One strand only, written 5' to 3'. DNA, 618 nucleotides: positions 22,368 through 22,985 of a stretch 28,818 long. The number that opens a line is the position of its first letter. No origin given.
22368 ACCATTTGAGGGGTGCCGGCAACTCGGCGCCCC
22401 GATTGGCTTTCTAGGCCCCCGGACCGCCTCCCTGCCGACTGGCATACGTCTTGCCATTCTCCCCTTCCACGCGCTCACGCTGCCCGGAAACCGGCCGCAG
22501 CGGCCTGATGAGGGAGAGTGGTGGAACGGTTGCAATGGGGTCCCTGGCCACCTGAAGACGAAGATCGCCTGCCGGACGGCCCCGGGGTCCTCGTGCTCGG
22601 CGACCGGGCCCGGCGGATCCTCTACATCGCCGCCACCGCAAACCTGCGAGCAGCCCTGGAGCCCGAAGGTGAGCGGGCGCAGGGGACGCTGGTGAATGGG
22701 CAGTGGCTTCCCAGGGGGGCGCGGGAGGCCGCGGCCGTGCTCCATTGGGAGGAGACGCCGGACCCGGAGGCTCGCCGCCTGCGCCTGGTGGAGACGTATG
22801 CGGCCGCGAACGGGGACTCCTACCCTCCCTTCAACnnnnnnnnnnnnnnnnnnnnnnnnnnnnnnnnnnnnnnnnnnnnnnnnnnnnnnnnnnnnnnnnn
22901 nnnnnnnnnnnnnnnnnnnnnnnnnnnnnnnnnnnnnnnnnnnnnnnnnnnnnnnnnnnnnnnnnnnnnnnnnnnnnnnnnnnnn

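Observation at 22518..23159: Apparently unusual fusion of a degenerate GIY-YIG-like domain and a c-di-GMP-binding PilZ domain, inside the tRNA cluster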

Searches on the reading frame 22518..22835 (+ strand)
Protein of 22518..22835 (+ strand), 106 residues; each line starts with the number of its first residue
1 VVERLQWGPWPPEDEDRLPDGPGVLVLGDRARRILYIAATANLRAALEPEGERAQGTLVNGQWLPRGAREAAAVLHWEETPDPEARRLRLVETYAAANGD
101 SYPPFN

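Call 13: search_solved_structures(query=A2, max_evalue=10, show_alignments=4)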
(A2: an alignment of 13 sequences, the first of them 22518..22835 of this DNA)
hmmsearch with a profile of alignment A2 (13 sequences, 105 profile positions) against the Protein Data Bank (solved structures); distinct sequences matched with E-value up to 10: 8.
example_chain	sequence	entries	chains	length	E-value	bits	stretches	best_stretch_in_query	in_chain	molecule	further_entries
6nk7_N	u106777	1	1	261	0.00078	22.7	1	71-103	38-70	Matrix remodeling-associated protein 8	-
6jo7_A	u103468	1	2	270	0.00083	22.6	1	71-103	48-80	Matrix remodeling-associated protein 8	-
6nk6_M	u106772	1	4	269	0.00085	22.6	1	71-103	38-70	Matrix remodeling-associated protein 8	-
6nk3_A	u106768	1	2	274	0.00087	22.6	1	71-103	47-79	Matrix remodeling-associated protein 8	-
8dan_C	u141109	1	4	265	0.54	13.6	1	64-104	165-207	Matrix remodeling-associated protein 8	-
1yd6_A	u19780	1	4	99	0.58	13.5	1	14-47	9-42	UvrC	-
6jo8_M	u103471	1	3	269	0.66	13.3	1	63-104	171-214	Matrix remodeling-associated protein 8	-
2lwf_A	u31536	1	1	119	1.2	12.5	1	9-48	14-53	Monothiol glutaredoxin-S16, chloroplastic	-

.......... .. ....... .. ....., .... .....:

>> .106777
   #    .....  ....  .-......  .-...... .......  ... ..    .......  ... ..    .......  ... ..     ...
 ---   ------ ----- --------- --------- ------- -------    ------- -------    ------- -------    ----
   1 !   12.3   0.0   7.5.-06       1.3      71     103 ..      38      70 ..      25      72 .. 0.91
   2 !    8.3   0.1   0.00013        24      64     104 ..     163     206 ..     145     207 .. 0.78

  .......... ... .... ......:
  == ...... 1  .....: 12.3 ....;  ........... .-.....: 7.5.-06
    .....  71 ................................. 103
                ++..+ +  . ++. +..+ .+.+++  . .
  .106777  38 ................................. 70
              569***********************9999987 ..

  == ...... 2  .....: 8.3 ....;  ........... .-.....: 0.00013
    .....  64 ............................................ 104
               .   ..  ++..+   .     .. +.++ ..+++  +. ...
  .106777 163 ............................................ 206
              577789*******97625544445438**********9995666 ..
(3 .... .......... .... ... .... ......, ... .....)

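Call 21: search_protein_representatives(alignment_id=A2)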
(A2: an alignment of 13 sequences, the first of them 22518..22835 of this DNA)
Query: 13 sequences, 105 profile positions. Proteins with E-value up to 0.001 (for the whole library): 11; up to 1e-10: 1; up to 1e-30: 1. The best 11 are listed.
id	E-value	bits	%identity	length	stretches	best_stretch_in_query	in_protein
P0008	2.6e-55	201.1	-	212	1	1-105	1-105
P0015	1.5e-07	47.5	-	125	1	14-102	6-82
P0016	3.7e-07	46.3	-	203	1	6-105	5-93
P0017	7.0e-06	42.2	-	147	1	5-103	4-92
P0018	3.2e-05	40.1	-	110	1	3-105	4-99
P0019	1.7e-04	37.8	-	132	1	5-103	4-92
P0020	1.9e-04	37.6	-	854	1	6-60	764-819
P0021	2.0e-04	37.6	-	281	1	17-88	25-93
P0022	2.0e-04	37.5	-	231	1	5-98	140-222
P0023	2.3e-04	37.3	-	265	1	6-104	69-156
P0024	5.9e-04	36.0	-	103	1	6-105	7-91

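Call 23: search_protein_families(library=pfam, proteins=[P0015, P0016, P0017, P0018, P0019, P0020, P0021, P0022, P0023, P0024], max_evalue=1)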
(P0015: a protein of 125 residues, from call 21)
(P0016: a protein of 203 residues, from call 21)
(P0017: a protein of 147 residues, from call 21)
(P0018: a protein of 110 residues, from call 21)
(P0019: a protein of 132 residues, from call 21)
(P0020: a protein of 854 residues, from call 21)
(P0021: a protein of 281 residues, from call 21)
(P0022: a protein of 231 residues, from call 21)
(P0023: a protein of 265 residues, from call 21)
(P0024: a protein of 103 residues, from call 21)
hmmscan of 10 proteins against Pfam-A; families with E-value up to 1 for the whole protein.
P0015 (125 aa): 1 family
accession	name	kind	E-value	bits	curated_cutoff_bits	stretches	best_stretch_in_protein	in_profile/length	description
PF24348.1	DUF7508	-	0.0004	20.9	26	1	8-75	17-78/79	Domain of unknown function (DUF7508)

P0016 (203 aa): 2 families
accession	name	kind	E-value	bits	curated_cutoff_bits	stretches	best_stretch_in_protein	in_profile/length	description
PF07238.19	PilZ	-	1.3e-06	29.1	22.5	1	94-179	3-89/102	PilZ domain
PF24348.1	DUF7508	-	0.00024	21.7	26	1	4-51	6-52/79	Domain of unknown function (DUF7508)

P0017 (147 aa): 1 family
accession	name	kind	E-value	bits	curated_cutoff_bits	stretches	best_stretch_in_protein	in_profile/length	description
PF24348.1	DUF7508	-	2.9e-05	24.6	26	1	4-84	6-78/79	Domain of unknown function (DUF7508)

P0018 (110 aa): 1 family
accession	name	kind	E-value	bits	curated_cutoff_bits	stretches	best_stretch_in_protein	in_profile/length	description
PF24348.1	DUF7508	-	2.9e-06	27.8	26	1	5-88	5-77/79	Domain of unknown function (DUF7508)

P0019 (132 aa): 1 family
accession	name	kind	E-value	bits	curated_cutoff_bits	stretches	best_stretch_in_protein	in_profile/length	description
PF24348.1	DUF7508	-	3e-09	37.4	26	1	4-83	6-77/79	Domain of unknown function (DUF7508)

P0020 (854 aa): 34 families (the best 25 are shown)
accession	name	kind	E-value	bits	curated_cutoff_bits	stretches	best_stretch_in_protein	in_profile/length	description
PF07992.20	Pyr_redox_2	-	1.6e-24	87.3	26.1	1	377-650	1-291/291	Pyridine nucleotide-disulphide oxidoreductase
PF14691.11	Fer4_20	-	4.3e-18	65.6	25.8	1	286-363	29-109/113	Dihydroprymidine dehydrogenase domain II, 4Fe-4S cluster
PF00037.32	Fer4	-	1.4e-10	41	21.1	2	253-274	3-24/24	4Fe-4S binding domain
PF13510.11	Fer2_4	-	2e-09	37.8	22.8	2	91-123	49-81/82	2Fe-2S iron-sulfur cluster binding domain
PF13738.12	Pyr_redox_3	-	7.5e-09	35.7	30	2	461-535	126-194/305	Pyridine nucleotide-disulphide oxidoreductase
PF12838.12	Fer4_7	-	1.4e-08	35.5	27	1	215-272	2-52/52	4Fe-4S dicluster domain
PF13450.12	NAD_binding_8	-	3.5e-08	34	21.9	1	381-423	1-44/68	NAD(P)-binding Rossmann-like domain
PF12831.13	FAD_oxidored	-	5.7e-08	32.9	27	1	379-419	2-42/416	FAD dependent oxidoreductase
PF22117.2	Fer4_Nqo3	-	6e-08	33.2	27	1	211-273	7-66/67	NADH-quinone oxidoreductase subunit 3, ferredoxin-like domain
PF00890.30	FAD_binding_2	-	1.2e-06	28.4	20.4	1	379-418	2-39/414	FAD binding domain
PF13187.11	Fer4_9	-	2.3e-06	28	27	3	215-272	2-51/52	4Fe-4S dicluster domain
PF01494.25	FAD_binding_3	-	5.6e-06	26.3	22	1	378-408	3-33/349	FAD binding domain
PF24348.1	DUF7508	-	1.5e-05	25.5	26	1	763-830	6-71/79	Domain of unknown function (DUF7508)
PF14697.11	Fer4_21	-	2.8e-05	24.6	35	1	213-271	6-55/59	4Fe-4S dicluster domain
PF12837.12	Fer4_6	-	3.4e-05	24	25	2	210-227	4-21/24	4Fe-4S binding domain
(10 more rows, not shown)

P0021 (281 aa): 3 families
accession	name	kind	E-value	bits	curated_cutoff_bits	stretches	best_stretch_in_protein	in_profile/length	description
PF01541.30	GIY-YIG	-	3.2e-12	47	22.6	1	30-104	3-76/78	GIY-YIG catalytic domain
PF24348.1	DUF7508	-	0.032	14.8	26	1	17-103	10-78/79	Domain of unknown function (DUF7508)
PF20815.3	GIY_YIG_2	-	0.24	11.8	22.4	0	33-57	25-50/153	GIY-YIG catalytic domain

P0022 (231 aa): 3 families
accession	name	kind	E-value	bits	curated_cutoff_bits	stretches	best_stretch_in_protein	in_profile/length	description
PF07992.20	Pyr_redox_2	-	3.4e-06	27.1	26.1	1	1-45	247-291/291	Pyridine nucleotide-disulphide oxidoreductase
PF24348.1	DUF7508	-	1.4e-05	25.6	26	1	139-217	5-76/79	Domain of unknown function (DUF7508)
PF14691.11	Fer4_20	-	4e-05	23.8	25.8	1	99-131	1-33/113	Dihydroprymidine dehydrogenase domain II, 4Fe-4S cluster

P0023 (265 aa): 4 families
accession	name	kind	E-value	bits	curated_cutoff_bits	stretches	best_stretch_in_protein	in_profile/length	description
PF07238.19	PilZ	-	7.5e-06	26.7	22.5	1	158-246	3-92/102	PilZ domain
PF24348.1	DUF7508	-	0.0013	19.3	26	1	68-115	6-52/79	Domain of unknown function (DUF7508)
PF15750.11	UBZ_FAAP20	-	0.038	14.2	25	1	20-31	2-13/35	Ubiquitin-binding zinc-finger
PF25444.1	THBD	-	0.05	13.4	27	1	201-253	10-63/66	Thrombomodulin-like domain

P0024 (103 aa): 2 families
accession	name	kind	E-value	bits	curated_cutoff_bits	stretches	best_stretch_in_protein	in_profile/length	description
PF24348.1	DUF7508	-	1.7e-14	54.2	26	1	1-77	1-73/79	Domain of unknown function (DUF7508)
PF10544.15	T5orf172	-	0.035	15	20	1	29-75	11-63/101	T5orf172 domain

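Call 25: search_solved_structures(query=A3, max_evalue=10, show_alignments=5)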
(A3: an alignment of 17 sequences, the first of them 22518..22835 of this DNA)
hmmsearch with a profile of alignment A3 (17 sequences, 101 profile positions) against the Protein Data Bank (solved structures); distinct sequences matched with E-value up to 10: 20.
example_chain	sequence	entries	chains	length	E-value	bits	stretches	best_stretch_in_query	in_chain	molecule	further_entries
1yd6_A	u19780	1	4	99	9e-05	26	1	12-66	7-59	UvrC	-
2lwf_A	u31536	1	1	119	0.0061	20.1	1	9-61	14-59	Monothiol glutaredoxin-S16, chloroplastic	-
8s6p_A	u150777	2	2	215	0.12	16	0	30-76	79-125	TRP_18 F116W (R0) | TRP_18 F116W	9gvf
9h10_A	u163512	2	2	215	0.17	15.4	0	31-69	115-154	[(sulfaNHC)Au].TRP_18 | Tandem-repeat protein (TRP)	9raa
6nk7_N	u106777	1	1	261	0.18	15.4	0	63-95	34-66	Matrix remodeling-associated protein 8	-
6jo7_A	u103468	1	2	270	0.19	15.3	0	63-95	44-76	Matrix remodeling-associated protein 8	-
6nk6_M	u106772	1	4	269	0.19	15.2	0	63-95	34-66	Matrix remodeling-associated protein 8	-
6nk3_A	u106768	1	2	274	0.2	15.2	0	63-95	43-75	Matrix remodeling-associated protein 8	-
9rar_A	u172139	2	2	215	0.26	14.8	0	31-69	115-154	TRP_F43W | [(sulfaNHC)Au].TRP_F43W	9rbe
5lc5_g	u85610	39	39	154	0.56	13.8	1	29-80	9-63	NADH dehydrogenase [ubiquinone] 1 beta subcomplex subunit 11, mitochondrial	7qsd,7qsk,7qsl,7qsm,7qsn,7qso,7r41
1ycz_A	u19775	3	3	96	0.67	13.5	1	15-53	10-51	UvrABC system protein C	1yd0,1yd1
9raq_A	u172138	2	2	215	0.7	13.5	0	31-68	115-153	TRP_F43W/E39L | [(sulfaNHC)Au].TRP_F43W/E39L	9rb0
1yd5_A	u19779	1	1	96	0.76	13.3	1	15-53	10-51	UvrABC system protein C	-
9h3c_A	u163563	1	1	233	0.78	13.3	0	30-74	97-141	De novo designed tandem repeat protein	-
1yd2_A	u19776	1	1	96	0.8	13.3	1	15-53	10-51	UvrABC system protein C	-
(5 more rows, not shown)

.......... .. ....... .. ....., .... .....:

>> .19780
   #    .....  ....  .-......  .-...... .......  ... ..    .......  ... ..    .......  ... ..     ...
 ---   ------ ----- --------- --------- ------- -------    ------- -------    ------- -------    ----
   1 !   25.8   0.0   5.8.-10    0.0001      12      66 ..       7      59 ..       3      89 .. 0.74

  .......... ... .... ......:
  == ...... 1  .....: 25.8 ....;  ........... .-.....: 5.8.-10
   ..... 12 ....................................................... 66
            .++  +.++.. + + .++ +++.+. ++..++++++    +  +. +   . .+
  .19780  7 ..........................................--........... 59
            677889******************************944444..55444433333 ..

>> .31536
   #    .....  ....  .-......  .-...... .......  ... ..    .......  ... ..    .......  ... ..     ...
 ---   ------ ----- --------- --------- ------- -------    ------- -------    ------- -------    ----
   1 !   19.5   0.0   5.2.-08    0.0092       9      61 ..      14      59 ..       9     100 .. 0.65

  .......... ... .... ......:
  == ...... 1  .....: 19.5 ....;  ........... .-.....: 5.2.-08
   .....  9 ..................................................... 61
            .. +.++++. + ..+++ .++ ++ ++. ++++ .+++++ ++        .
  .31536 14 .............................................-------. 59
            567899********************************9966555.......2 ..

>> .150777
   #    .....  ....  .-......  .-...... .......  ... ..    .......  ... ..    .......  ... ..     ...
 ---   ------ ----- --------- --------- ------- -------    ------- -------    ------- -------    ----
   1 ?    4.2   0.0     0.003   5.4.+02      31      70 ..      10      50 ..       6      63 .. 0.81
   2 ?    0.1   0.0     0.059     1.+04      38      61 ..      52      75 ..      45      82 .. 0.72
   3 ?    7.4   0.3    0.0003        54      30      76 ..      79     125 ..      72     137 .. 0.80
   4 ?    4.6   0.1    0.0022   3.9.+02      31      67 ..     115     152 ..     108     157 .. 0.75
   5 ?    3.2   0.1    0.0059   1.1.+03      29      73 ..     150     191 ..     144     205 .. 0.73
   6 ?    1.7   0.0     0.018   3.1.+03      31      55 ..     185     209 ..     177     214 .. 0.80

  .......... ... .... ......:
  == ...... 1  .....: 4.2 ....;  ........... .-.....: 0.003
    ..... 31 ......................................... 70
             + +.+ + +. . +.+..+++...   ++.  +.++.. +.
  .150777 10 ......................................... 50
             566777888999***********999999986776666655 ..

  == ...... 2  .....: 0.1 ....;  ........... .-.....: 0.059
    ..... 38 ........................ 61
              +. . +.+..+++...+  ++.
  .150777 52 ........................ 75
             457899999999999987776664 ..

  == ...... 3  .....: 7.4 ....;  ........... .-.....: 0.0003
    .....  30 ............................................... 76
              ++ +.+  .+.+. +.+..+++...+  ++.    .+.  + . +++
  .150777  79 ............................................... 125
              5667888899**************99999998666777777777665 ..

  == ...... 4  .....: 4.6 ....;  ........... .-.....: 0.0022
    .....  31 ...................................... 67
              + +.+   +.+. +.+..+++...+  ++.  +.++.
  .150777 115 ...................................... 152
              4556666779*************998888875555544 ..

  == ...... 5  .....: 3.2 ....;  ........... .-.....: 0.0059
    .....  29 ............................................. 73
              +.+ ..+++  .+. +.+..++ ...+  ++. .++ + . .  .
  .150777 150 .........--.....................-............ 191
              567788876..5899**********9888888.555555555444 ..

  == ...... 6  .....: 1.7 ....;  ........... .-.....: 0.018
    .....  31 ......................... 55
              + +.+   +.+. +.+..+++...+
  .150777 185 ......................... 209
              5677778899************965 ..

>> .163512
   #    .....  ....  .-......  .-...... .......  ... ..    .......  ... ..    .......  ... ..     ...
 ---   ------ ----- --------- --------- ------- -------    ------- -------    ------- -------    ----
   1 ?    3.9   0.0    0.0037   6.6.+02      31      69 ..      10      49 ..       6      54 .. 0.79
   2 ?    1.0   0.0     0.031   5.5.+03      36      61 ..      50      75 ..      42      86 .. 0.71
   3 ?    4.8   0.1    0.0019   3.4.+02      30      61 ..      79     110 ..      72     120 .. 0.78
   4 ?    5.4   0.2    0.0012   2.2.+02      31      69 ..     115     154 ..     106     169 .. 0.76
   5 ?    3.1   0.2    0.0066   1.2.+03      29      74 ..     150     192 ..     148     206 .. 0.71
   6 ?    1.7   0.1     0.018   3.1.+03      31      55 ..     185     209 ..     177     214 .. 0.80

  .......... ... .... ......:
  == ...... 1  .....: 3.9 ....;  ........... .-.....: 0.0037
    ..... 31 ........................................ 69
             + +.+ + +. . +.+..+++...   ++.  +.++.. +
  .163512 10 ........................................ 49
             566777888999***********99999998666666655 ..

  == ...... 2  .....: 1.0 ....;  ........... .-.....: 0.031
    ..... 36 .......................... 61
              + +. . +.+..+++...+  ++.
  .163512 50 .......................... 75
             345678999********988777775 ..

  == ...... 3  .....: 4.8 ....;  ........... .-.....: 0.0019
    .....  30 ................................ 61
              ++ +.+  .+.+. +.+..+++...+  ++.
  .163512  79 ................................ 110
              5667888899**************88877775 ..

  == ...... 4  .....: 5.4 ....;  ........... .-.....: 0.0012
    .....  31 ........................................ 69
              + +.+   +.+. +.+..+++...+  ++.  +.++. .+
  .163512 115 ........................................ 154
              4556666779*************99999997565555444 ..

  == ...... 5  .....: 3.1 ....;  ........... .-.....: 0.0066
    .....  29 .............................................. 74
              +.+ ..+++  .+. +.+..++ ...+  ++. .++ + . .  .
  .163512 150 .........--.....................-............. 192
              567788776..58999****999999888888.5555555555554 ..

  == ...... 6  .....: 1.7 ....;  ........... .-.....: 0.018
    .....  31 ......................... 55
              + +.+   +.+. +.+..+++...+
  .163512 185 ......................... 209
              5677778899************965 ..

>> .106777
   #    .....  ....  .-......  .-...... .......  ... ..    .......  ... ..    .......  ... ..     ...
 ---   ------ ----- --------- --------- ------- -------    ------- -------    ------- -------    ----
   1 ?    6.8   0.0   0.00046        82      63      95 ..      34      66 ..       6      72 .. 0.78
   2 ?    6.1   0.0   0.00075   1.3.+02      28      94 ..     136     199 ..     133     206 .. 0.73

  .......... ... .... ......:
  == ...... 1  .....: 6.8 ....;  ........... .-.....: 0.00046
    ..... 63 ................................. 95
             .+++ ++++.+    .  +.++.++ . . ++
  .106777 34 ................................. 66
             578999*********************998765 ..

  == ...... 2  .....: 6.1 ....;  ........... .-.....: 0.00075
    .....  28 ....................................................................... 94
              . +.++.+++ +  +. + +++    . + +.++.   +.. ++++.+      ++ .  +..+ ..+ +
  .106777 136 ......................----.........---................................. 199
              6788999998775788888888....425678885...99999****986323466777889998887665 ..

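Call 26: find_homologous_proteins(query=A3, max_evalue=0.001)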
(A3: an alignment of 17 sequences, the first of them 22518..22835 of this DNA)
Query A3 (17 sequences) (106 aa, profile of the alignment): 30 proteins with E <= 0.001 among 870 candidates.
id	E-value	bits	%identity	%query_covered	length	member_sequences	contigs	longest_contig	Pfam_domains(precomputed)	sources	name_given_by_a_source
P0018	4.8e-26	109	25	100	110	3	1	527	PF24348.2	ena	-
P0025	1.7e-22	97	26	94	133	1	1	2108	PF24348.2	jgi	jgi:hypothetical protein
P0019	5.7e-22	96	30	93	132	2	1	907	PF24348.2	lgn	-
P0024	1.2e-20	91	31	91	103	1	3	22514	PF24348.2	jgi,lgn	jgi:hypothetical protein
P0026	1.2e-16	79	25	100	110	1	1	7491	PF24348.2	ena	-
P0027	8.6e-13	66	-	-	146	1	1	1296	PF24348.2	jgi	jgi:uncharacterized protein with PIN domain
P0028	3.7e-12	64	25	90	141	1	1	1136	PF24348.2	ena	-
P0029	3.8e-12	64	-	-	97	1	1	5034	PF24348.2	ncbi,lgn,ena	-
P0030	4.6e-12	64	29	89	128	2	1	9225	-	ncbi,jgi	-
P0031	5.3e-11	60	27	89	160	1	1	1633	PF24348.2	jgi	-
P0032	9.4e-11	60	33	37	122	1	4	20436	PF24348.2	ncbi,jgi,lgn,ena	-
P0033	1.4e-10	59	26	89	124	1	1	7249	PF24348.2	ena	-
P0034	3.3e-10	58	25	83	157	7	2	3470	PF24348.2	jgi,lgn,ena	-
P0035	3.8e-10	58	33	37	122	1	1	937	PF24348.2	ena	-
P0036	4.0e-10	58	23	86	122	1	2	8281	PF24348.2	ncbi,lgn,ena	-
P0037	4.0e-10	58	33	41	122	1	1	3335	PF24348.2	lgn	-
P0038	5.3e-10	57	-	-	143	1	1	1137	PF24348.2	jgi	-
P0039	1.4e-9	56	25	78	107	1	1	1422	PF24348.2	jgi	jgi:hypothetical protein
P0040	2.0e-9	55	31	37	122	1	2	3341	PF24348.2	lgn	-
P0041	8.4e-9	53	-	-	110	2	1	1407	PF24348.2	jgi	jgi:hypothetical protein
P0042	3.6e-7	48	-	-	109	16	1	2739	PF24348.2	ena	-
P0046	1.1e-6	47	-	-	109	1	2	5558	PF24348.2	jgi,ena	-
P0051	7.4e-5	41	26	95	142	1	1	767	PF24348.2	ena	-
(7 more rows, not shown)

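Call 50: find_encoding_contigs(protein=P0024, flank=5000, max_places=2)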
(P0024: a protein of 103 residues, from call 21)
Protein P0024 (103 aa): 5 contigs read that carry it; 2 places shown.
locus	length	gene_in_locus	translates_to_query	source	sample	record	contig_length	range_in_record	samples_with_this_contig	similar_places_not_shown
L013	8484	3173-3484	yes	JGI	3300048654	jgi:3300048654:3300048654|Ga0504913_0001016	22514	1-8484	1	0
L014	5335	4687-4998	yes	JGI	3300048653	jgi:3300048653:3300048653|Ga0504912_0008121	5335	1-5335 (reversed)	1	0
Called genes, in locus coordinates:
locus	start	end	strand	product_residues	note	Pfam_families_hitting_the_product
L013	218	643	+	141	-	PF03477:ATP-cone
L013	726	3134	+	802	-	PF00317:Ribonuc_red_lgN, PF02867:Ribonuc_red_lgC, PF12637:TSCPD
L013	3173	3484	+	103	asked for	PF24348:DUF7508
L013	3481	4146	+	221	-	PF01168:Ala_racemase_N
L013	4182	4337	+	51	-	-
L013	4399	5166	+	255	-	PF03807:F420_oxidored, PF14748:P5CR_dimer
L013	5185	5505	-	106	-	-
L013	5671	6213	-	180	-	-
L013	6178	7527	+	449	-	PF00004:AAA, PF17862:AAA_lid_3, PF01434:Peptidase_M41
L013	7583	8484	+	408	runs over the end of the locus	PF07690:MFS_1, PF12832:MFS_1_like, PF00083:Sugar_tr, PF07690:MFS_1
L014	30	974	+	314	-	PF01795:Methyltransf_5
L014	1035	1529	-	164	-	PF01741:MscL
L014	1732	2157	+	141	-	PF03477:ATP-cone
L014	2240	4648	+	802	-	PF00317:Ribonuc_red_lgN, PF02867:Ribonuc_red_lgC, PF12637:TSCPD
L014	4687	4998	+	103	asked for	PF24348:DUF7508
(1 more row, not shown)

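Call 51: find_encoding_contigs(protein=P0032, flank=5000, max_places=2)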
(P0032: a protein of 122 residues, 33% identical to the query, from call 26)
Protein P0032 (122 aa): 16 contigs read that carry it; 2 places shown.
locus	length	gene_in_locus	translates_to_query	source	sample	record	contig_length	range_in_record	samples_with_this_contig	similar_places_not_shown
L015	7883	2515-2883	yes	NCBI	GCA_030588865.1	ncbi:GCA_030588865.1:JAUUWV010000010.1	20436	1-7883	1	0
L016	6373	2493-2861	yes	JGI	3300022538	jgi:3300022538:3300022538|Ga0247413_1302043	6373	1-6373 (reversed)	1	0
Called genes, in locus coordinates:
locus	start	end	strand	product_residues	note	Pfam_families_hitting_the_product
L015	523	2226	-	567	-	PF21162:ETFQO_UQ-bd, PF05187:Fer4_ETF_QO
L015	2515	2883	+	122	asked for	PF24348:DUF7508 (weak)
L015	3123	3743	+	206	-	PF02163:Peptidase_M50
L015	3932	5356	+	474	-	PF12390:Se-cys_synth_N (weak), PF03841:SelA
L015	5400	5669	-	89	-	PF00216:Bac_DNA_binding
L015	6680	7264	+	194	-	PF13580:SIS_2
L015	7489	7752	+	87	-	-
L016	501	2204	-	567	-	PF21162:ETFQO_UQ-bd, PF05187:Fer4_ETF_QO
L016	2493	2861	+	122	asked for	PF24348:DUF7508 (weak)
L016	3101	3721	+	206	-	PF02163:Peptidase_M50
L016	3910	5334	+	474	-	PF12390:Se-cys_synth_N (weak), PF03841:SelA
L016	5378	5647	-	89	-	PF00216:Bac_DNA_binding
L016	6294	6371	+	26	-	?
